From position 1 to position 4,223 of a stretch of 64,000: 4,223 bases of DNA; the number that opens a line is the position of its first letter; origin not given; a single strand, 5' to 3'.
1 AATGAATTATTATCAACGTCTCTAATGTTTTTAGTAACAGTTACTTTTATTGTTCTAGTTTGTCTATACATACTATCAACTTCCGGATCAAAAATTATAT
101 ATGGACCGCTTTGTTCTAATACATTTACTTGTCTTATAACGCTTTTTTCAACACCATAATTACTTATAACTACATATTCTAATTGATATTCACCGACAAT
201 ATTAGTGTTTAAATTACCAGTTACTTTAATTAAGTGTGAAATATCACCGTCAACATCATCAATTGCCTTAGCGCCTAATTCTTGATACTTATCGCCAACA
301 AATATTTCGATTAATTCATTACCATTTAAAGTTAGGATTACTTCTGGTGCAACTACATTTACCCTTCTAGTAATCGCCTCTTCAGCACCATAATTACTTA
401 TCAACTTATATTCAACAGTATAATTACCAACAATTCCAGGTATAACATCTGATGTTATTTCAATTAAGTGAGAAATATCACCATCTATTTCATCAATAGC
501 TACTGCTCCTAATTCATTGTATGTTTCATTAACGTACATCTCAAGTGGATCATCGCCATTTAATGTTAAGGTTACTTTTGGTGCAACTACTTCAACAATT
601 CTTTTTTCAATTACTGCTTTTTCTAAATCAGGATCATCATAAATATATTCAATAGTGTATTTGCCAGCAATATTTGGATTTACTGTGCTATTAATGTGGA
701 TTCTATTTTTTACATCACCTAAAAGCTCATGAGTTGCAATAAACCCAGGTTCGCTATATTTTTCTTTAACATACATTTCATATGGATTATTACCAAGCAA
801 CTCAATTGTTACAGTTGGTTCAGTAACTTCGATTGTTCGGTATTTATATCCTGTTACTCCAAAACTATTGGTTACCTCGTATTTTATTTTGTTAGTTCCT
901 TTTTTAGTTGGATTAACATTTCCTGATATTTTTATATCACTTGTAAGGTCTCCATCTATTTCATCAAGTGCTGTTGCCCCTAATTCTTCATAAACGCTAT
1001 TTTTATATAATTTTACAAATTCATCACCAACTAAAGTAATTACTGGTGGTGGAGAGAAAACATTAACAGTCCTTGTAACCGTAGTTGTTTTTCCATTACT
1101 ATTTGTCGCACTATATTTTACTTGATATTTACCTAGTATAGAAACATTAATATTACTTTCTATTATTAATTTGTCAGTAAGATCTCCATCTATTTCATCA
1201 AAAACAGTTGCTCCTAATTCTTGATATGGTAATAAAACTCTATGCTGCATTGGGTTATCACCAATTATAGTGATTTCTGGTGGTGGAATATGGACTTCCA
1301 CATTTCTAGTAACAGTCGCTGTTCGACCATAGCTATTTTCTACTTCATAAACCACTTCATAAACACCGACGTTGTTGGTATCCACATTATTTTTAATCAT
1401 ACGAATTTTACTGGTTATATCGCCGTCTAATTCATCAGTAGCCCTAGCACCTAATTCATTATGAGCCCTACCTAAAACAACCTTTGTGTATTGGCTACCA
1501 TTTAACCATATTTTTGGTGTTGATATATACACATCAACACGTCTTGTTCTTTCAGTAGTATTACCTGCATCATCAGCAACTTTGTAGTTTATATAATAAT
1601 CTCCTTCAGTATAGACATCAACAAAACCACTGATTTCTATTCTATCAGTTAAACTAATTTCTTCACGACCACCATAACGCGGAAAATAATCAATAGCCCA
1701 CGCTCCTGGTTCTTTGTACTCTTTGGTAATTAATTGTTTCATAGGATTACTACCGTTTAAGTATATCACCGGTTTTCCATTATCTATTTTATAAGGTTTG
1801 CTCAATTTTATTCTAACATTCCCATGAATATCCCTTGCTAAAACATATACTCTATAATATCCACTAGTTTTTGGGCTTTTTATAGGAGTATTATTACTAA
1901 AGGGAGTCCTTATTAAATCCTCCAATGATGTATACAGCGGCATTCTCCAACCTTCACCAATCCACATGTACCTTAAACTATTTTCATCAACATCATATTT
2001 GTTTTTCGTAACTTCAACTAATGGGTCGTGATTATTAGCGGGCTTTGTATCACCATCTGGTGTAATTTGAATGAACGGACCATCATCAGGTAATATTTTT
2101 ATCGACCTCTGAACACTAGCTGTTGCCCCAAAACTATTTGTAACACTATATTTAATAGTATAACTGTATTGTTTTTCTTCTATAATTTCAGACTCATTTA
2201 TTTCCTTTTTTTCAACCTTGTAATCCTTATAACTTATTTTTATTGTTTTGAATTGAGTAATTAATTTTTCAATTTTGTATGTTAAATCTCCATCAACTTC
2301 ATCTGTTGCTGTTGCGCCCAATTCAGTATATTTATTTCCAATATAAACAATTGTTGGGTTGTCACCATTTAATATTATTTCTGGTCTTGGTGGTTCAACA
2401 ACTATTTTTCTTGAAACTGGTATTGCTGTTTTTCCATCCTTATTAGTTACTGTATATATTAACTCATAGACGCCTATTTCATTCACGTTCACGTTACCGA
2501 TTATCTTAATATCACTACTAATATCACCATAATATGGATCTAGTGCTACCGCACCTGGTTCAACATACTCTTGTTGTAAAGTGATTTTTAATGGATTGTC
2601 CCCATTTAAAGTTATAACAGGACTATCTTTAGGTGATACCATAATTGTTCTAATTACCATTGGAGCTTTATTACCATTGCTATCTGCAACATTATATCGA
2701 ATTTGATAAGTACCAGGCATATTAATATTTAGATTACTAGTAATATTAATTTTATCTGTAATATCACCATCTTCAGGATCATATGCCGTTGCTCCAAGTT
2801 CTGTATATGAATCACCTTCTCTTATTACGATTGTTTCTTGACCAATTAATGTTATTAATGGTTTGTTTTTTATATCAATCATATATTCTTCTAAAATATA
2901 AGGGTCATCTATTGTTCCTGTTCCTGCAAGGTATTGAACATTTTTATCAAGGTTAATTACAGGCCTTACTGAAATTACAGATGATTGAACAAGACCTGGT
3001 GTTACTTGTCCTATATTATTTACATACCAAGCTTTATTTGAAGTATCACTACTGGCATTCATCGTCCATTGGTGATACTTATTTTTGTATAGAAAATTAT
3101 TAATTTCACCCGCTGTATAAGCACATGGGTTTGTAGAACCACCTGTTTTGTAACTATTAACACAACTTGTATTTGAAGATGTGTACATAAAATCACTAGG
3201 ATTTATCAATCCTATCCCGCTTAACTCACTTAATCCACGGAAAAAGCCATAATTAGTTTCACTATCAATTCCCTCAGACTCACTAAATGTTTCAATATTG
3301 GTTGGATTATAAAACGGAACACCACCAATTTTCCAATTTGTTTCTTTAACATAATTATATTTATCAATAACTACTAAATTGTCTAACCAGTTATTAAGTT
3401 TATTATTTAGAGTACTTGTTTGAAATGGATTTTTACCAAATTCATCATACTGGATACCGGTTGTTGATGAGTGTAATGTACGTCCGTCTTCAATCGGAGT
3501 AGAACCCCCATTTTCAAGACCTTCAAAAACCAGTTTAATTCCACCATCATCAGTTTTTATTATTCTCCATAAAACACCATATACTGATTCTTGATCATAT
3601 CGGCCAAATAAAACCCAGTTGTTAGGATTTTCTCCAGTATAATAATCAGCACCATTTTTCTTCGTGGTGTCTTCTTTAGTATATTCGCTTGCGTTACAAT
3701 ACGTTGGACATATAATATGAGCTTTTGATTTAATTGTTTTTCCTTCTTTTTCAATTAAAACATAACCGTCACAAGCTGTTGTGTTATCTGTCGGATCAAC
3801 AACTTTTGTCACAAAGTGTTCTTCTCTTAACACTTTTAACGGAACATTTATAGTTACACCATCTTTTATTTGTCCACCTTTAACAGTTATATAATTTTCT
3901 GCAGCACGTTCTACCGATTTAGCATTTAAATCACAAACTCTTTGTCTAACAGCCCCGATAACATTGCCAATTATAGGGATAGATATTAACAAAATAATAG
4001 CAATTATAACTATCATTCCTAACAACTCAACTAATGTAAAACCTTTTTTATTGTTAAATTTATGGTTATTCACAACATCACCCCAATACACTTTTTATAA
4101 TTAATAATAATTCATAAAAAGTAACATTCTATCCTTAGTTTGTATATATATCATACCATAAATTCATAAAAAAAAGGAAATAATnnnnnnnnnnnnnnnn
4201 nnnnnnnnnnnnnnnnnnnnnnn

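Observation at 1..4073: Untracked open frame of at least 1357 codons: a prepilin-signal protein carrying about 10 Ig-like repeats, with no pilus machinery nearby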

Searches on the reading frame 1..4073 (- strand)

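Call 5: search_protein_families(library=pfam, proteins=[window:1-4073:-], max_evalue=0.01)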
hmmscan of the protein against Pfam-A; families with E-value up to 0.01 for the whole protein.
window:1-4073:- (1357 aa): 4 families
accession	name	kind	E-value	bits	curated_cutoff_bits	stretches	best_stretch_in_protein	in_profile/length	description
PF16403.11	Bact_surface_Ig-like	-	2.2e-149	486.2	27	10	407-479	1-71/71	Bacterial surface protein, Ig-like domain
PF18981.6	InlK_D3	-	8.8e-06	26.1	25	0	443-473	39-69/75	Internalin K domain (D3/D4)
PF07963.17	N_methyl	-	0.0003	20.7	21.2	1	7-31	2-26/27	Prokaryotic N-terminal methylation motif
PF04234.18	CopC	-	0.0061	18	23.3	0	436-468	50-82/92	CopC domain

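Call 6: search_protein_families(library=ncbifam, proteins=[window:1-4073:-], max_evalue=0.01)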
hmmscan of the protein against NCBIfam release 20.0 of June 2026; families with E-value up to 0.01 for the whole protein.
window:1-4073:- (1357 aa): 5 families
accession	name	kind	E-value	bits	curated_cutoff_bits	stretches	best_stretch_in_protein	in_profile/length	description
NF033932.1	LapB_rpt_80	domain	2.5e-07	30.9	45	1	454-490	1-37/83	LapB repeat-containing protein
NF040999.1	pilin_ComGC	equivalog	2e-06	27.9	75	1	9-62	1-54/84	competence type IV pilus major pilin ComGC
NF047446.1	barrel_OmpL47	domain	0.0028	18.1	40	0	411-474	3-63/68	OmpL47-type beta-barrel domain-containing protein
NF038303.1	EPS_HpsB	equivalog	0.0051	16.8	150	1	9-101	2-94/211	hormogonium polysaccharide secretion pseudopilin HpsB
NF007862.0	PRK10574.1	equivalog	0.0097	16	138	0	7-36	2-31/145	prepilin peptidase-dependent pilin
